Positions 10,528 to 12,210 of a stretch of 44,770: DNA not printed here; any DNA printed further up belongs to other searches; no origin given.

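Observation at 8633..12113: Radical SAM / SAM-methyltransferase / C-GCAxxG-C-C / adenylating-ligase operon embedded in a molybdenum-cofactor locus: candidate undescribed cofactor or ligand maturation pathway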

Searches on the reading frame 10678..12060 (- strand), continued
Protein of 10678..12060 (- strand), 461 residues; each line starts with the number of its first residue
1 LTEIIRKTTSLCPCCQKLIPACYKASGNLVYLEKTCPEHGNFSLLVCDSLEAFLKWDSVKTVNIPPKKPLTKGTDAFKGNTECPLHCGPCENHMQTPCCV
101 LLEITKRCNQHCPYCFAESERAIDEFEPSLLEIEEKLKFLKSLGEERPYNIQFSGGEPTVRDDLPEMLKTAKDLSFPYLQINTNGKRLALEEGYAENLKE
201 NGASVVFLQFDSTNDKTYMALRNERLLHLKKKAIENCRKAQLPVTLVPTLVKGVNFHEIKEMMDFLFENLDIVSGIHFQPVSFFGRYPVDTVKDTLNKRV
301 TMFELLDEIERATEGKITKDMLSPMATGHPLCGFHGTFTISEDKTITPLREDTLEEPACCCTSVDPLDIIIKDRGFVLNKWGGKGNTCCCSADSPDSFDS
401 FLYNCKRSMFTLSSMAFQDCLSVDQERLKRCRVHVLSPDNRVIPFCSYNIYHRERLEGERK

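Call 66: search_protein_representatives(protein=window:10678-12060:-)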
Query: 461 residues. Proteins with E-value up to 0.001 (for the whole library): 9978; up to 1e-10: 1981; up to 1e-30: 452. The best 150 are listed.
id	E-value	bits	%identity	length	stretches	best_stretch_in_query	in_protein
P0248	1.2e-129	449.7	49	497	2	9-338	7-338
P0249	3.9e-128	444.7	53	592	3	12-369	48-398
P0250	5.8e-128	444.2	51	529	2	5-362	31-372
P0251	4.2e-121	421.5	50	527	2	3-300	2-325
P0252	4.5e-121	421.4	51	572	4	80-351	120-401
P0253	4.7e-115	401.6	47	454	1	9-453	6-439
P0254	4.5e-113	395.1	85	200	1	262-461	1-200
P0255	1.1e-106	374.1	45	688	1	3-453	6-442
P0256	2.5e-104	366.2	59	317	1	2-285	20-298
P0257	4.9e-104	365.3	43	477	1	4-450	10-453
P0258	1.2e-102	360.7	53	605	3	191-384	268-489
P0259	1.9e-102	360.0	44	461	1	6-451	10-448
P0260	1.0e-97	344.4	43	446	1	4-450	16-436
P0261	1.1e-97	344.3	40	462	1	4-452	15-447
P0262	5.4e-97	342.0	45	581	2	7-361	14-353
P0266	2.1e-94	333.5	43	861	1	5-451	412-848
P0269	1.6e-93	330.6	45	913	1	30-450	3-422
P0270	4.5e-93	329.1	41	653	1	7-454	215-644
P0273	7.5e-92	325.1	41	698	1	5-451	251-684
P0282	1.1e-88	314.7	42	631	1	3-448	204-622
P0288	1.6e-85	304.2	42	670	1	5-450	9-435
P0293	9.9e-83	295.0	38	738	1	7-451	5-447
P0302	1.4e-79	284.7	38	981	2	6-354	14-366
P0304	1.8e-79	284.3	39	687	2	5-366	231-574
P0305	2.4e-79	283.9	37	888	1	2-453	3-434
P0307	5.3e-78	279.4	42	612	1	11-448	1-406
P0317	1.2e-74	268.4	39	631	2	9-382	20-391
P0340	2.4e-69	250.9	41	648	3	147-349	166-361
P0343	6.3e-69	249.5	41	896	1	6-361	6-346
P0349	1.0e-67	245.6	39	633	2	8-322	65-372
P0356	4.4e-66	240.1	42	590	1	127-451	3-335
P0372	1.3e-63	232.0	42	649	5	150-290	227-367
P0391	3.2e-60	220.8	41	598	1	146-451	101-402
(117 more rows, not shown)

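Call 67: search_protein_families(library=pfam, proteins=[P0255, P0266, P0269, P0270, P0273, P0282, P0288, P0293, P0305, P0302], max_evalue=0.001)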
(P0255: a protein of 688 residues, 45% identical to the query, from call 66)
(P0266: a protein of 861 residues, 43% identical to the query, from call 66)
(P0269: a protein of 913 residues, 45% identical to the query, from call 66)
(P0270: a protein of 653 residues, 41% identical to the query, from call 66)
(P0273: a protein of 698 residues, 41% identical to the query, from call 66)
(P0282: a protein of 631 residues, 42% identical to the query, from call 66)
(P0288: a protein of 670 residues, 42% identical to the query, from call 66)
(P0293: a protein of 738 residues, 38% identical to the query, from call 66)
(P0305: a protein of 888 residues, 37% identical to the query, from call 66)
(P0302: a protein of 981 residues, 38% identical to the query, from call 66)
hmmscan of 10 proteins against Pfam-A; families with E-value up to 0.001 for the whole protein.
P0255 (688 aa): 4 families
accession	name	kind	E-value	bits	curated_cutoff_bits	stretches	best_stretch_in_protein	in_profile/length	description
PF18978.5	DUF5714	-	3.4e-54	183.4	26.2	1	517-686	1-173/173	Family of unknown function (DUF5714)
PF04055.27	Radical_SAM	-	7.5e-26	91.7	29.5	1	101-258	2-165/166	Radical SAM superfamily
PF23545.1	Zn_ribbon_HMPTM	-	9.3e-20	70.4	27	1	8-51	2-45/45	HMPTM N-terminal zinc ribbon domain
PF13353.11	Fer4_12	-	0.00042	21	22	0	103-166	12-76/137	4Fe-4S single cluster domain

P0266 (861 aa): 4 families
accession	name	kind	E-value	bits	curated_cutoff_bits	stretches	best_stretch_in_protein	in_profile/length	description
PF12804.13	NTP_transf_3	-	1.2e-38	133.2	27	1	32-190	1-157/160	MobA-like NTP transferase domain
PF04055.27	Radical_SAM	-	2.5e-23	83.5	29.5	1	503-663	1-166/166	Radical SAM superfamily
PF23545.1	Zn_ribbon_HMPTM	-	1.6e-20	72.8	27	1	412-455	2-45/45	HMPTM N-terminal zinc ribbon domain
PF01966.28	HD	-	3e-10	40.8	22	1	245-334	1-114/116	HD domain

P0269 (913 aa): 3 families
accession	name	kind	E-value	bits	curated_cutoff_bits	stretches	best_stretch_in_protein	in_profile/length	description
PF04055.27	Radical_SAM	-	8.2e-21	75.3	29.5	1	69-228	2-165/166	Radical SAM superfamily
PF00501.34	AMP-binding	-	2e-17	63.5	29.9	1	567-761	169-374/384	AMP-binding enzyme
PF23545.1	Zn_ribbon_HMPTM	-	9e-06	25.6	27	1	2-21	26-45/45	HMPTM N-terminal zinc ribbon domain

P0270 (653 aa): 3 families
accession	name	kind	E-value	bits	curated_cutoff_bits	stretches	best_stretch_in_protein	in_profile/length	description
PF12804.13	NTP_transf_3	-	8.1e-37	127.3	27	1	8-166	1-156/160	MobA-like NTP transferase domain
PF04055.27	Radical_SAM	-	5.5e-19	69.4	29.5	1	304-463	2-166/166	Radical SAM superfamily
PF23545.1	Zn_ribbon_HMPTM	-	3.6e-18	65.3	27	1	214-256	3-45/45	HMPTM N-terminal zinc ribbon domain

P0273 (698 aa): 10 families
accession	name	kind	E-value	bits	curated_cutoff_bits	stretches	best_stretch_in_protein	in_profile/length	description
PF04055.27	Radical_SAM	-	6.9e-22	78.8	29.5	1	342-502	2-166/166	Radical SAM superfamily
PF23545.1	Zn_ribbon_HMPTM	-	1.6e-20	72.9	27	1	250-294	1-45/45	HMPTM N-terminal zinc ribbon domain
PF08241.18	Methyltransf_11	-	4.4e-17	62.9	21.2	1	49-141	1-95/95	Methyltransferase domain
PF13649.12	Methyltransf_25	-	2.9e-16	60.4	27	1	48-137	1-97/97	Methyltransferase domain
PF13489.12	Methyltransf_23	-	6.3e-13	49.2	27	1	42-182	20-159/164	Methyltransferase domain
PF13847.12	Methyltransf_31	-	1.5e-11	44.6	27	1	44-153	3-123/145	Methyltransferase domain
PF08242.18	Methyltransf_12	-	2.5e-11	44.6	30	1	49-139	1-98/98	Methyltransferase domain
PF01209.24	Ubie_methyltran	-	4.2e-06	26.7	20.1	1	43-141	46-151/233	ubiE/COQ5 methyltransferase family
PF02353.26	CMAS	-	0.00012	21.9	27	1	34-73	52-91/273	Mycolic acid cyclopropane synthetase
PF07021.18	MetW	-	0.00049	20.2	21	1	38-87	7-56/193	Methionine biosynthesis protein MetW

P0282 (631 aa): 5 families
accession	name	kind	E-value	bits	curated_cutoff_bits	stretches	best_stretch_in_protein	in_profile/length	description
PF12804.13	NTP_transf_3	-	7.3e-33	114.4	27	1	9-172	1-157/160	MobA-like NTP transferase domain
PF04055.27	Radical_SAM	-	1.2e-27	97.5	29.5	1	292-448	2-165/166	Radical SAM superfamily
PF23545.1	Zn_ribbon_HMPTM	-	1.5e-20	72.9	27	1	206-249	2-45/45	HMPTM N-terminal zinc ribbon domain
PF01128.25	IspD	-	0.00058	20.1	27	0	8-127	2-118/221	2-C-methyl-D-erythritol 4-phosphate cytidylyltransferase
PF13353.11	Fer4_12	-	0.0009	20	22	0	294-375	12-98/137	4Fe-4S single cluster domain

P0288 (670 aa): 10 families
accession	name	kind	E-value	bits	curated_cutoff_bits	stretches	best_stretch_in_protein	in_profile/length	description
PF04055.27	Radical_SAM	-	3.1e-19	70.2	29.5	1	100-259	2-166/166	Radical SAM superfamily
PF23545.1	Zn_ribbon_HMPTM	-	6.9e-17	61.2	27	1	9-51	2-44/45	HMPTM N-terminal zinc ribbon domain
PF08241.18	Methyltransf_11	-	5.9e-16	59.3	21.2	1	485-577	1-95/95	Methyltransferase domain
PF13649.12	Methyltransf_25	-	1.2e-14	55.1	27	1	484-573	1-97/97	Methyltransferase domain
PF13847.12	Methyltransf_31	-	5.3e-13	49.3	27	1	480-583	3-115/145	Methyltransferase domain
PF08242.18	Methyltransf_12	-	7.7e-13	49.4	30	1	485-575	1-98/98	Methyltransferase domain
PF13489.12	Methyltransf_23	-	1e-11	45.3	27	1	479-586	21-126/164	Methyltransferase domain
PF01209.24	Ubie_methyltran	-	4.3e-06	26.7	20.1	1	478-579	45-153/233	ubiE/COQ5 methyltransferase family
PF02353.26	CMAS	-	4.6e-05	23.3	27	1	473-520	55-102/273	Mycolic acid cyclopropane synthetase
PF07021.18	MetW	-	0.00021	21.4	21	1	480-517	13-50/193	Methionine biosynthesis protein MetW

P0293 (738 aa): 3 families
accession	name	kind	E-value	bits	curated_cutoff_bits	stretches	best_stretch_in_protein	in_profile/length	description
PF18978.5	DUF5714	-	1.1e-56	191.5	26.2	1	545-717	1-173/173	Family of unknown function (DUF5714)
PF23545.1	Zn_ribbon_HMPTM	-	7.6e-17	61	27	1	5-46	4-45/45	HMPTM N-terminal zinc ribbon domain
PF04055.27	Radical_SAM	-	1.6e-15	58.1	29.5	1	92-251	2-166/166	Radical SAM superfamily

P0305 (888 aa): 3 families
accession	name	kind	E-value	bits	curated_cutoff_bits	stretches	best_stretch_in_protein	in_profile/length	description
PF04055.27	Radical_SAM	-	1.8e-20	74.2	29.5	1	95-254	1-165/166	Radical SAM superfamily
PF00501.34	AMP-binding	-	4.2e-15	55.9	29.9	1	546-734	168-375/384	AMP-binding enzyme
PF23545.1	Zn_ribbon_HMPTM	-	4.8e-15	55.3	27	1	6-49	2-45/45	HMPTM N-terminal zinc ribbon domain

P0302 (981 aa): 3 families
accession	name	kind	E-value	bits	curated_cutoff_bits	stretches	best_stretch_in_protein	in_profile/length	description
PF04055.27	Radical_SAM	-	6e-20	72.5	29.5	1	119-280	1-166/166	Radical SAM superfamily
PF23545.1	Zn_ribbon_HMPTM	-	4.1e-17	61.9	27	1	13-56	2-45/45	HMPTM N-terminal zinc ribbon domain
PF00501.34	AMP-binding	-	2.5e-13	50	29.9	1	622-817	166-374/384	AMP-binding enzyme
